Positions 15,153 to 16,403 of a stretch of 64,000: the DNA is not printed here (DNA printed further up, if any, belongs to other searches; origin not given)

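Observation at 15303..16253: AerR/PpaA lacking the cobalamin-ligating His, with an 8-residue internal duplication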

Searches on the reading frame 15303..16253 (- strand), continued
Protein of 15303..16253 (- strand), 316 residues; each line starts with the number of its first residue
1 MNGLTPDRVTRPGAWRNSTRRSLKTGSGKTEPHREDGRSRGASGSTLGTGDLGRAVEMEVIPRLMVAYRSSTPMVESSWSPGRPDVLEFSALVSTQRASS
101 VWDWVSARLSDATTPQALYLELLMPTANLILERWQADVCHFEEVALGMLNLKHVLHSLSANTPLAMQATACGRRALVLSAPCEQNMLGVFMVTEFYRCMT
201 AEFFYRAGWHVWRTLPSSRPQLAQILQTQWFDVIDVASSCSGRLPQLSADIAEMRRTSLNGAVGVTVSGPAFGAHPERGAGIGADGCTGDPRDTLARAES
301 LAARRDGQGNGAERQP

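Call 40: find_encoding_contigs(protein=P0005, flank=5000, max_places=2)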
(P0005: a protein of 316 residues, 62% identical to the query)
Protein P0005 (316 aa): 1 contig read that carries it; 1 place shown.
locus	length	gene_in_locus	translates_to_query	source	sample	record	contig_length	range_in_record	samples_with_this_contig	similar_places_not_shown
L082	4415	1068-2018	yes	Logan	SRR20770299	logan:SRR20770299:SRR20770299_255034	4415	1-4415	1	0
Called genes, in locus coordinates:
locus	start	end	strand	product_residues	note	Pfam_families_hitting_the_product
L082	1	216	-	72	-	?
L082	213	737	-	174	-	PF07284:BCHF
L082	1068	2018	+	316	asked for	-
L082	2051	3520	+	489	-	PF00989:PAS (faint), PF08448:PAS_4 (faint), PF13426:PAS_9 (faint), PF13188:PAS_8 (weak), PF02954:HTH_8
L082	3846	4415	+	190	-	?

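Call 41: find_encoding_contigs(protein=P0003, flank=3000, max_places=1)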
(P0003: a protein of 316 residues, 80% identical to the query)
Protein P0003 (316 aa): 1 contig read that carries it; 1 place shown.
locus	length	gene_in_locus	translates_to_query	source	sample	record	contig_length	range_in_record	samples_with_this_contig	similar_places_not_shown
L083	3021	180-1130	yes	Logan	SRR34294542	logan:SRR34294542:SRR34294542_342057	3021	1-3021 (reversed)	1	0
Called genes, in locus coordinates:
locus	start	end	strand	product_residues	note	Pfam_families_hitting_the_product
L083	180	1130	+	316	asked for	-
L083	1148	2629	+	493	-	PF00989:PAS (faint), PF08448:PAS_4 (faint), PF13426:PAS_9 (faint), PF13188:PAS_8 (weak), PF02954:HTH_8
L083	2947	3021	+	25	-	?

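Call 42: find_encoding_contigs(protein=P0002, flank=3000, max_places=1)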
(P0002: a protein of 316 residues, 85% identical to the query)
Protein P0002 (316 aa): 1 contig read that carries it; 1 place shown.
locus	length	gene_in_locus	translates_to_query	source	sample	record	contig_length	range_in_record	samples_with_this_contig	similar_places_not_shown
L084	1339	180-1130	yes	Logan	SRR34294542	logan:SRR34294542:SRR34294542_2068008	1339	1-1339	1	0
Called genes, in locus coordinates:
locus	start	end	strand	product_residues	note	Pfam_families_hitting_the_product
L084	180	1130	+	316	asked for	-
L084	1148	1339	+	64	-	?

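Call 43: find_encoding_contigs(protein=P0004, flank=3000, max_places=1)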
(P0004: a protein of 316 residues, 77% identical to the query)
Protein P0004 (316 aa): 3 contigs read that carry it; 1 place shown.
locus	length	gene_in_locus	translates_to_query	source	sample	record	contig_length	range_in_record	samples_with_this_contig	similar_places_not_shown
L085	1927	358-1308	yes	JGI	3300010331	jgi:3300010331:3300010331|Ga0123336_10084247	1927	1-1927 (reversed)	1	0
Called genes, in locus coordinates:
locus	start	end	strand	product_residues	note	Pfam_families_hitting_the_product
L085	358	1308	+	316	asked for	-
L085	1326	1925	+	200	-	?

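Call 58: find_homologous_proteins(query=P0034, max_evalue=1e-40)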
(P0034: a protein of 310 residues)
Query P0034 (310 aa): 1864 proteins with E <= 1e-40 among 8000 candidates; the best 120 are listed.
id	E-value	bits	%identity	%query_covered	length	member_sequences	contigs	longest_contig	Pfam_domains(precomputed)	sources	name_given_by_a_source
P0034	6.2e-204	694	100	100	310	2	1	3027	PF02310.25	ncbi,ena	-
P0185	3.4e-174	596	87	100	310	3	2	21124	PF02310.25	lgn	-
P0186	1.1e-173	595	87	100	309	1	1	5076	PF02310.25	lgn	-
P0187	9.2e-140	483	81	86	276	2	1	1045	PF02607.23,PF02310.25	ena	-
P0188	4.1e-122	425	66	97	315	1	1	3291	PF02310.25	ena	-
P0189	2.7e-84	301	54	91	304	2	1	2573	PF02310.25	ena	-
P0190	3.3e-83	298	51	98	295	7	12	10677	PF02607.23,PF02310.25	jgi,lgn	jgi:methanogenic corrinoid protein MtbC1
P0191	9.5e-82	293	49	93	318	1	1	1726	PF02310.25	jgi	jgi:methanogenic corrinoid protein MtbC1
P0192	1.3e-81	292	56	85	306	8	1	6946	PF02310.25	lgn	-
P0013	1.3e-81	292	52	84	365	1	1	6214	PF02310.25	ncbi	ncbi:MAG: cobalamin B12-binding domain-containing protein [Panacagrimonas sp.]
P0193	2.6e-81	291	50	99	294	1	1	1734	PF02310.25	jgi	jgi:methanogenic corrinoid protein MtbC1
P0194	3.3e-81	291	50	98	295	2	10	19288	PF02310.25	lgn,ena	-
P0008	5.1e-81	290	51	84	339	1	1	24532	PF02310.25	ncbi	ncbi:MAG: cobalamin B12-binding domain-containing protein [Panacagrimonas sp.]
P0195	2.5e-80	288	46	98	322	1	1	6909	PF02310.25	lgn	-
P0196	4.3e-80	287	50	98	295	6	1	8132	PF02310.25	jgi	jgi:methanogenic corrinoid protein MtbC1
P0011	4.5e-78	281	50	84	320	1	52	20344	-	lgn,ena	-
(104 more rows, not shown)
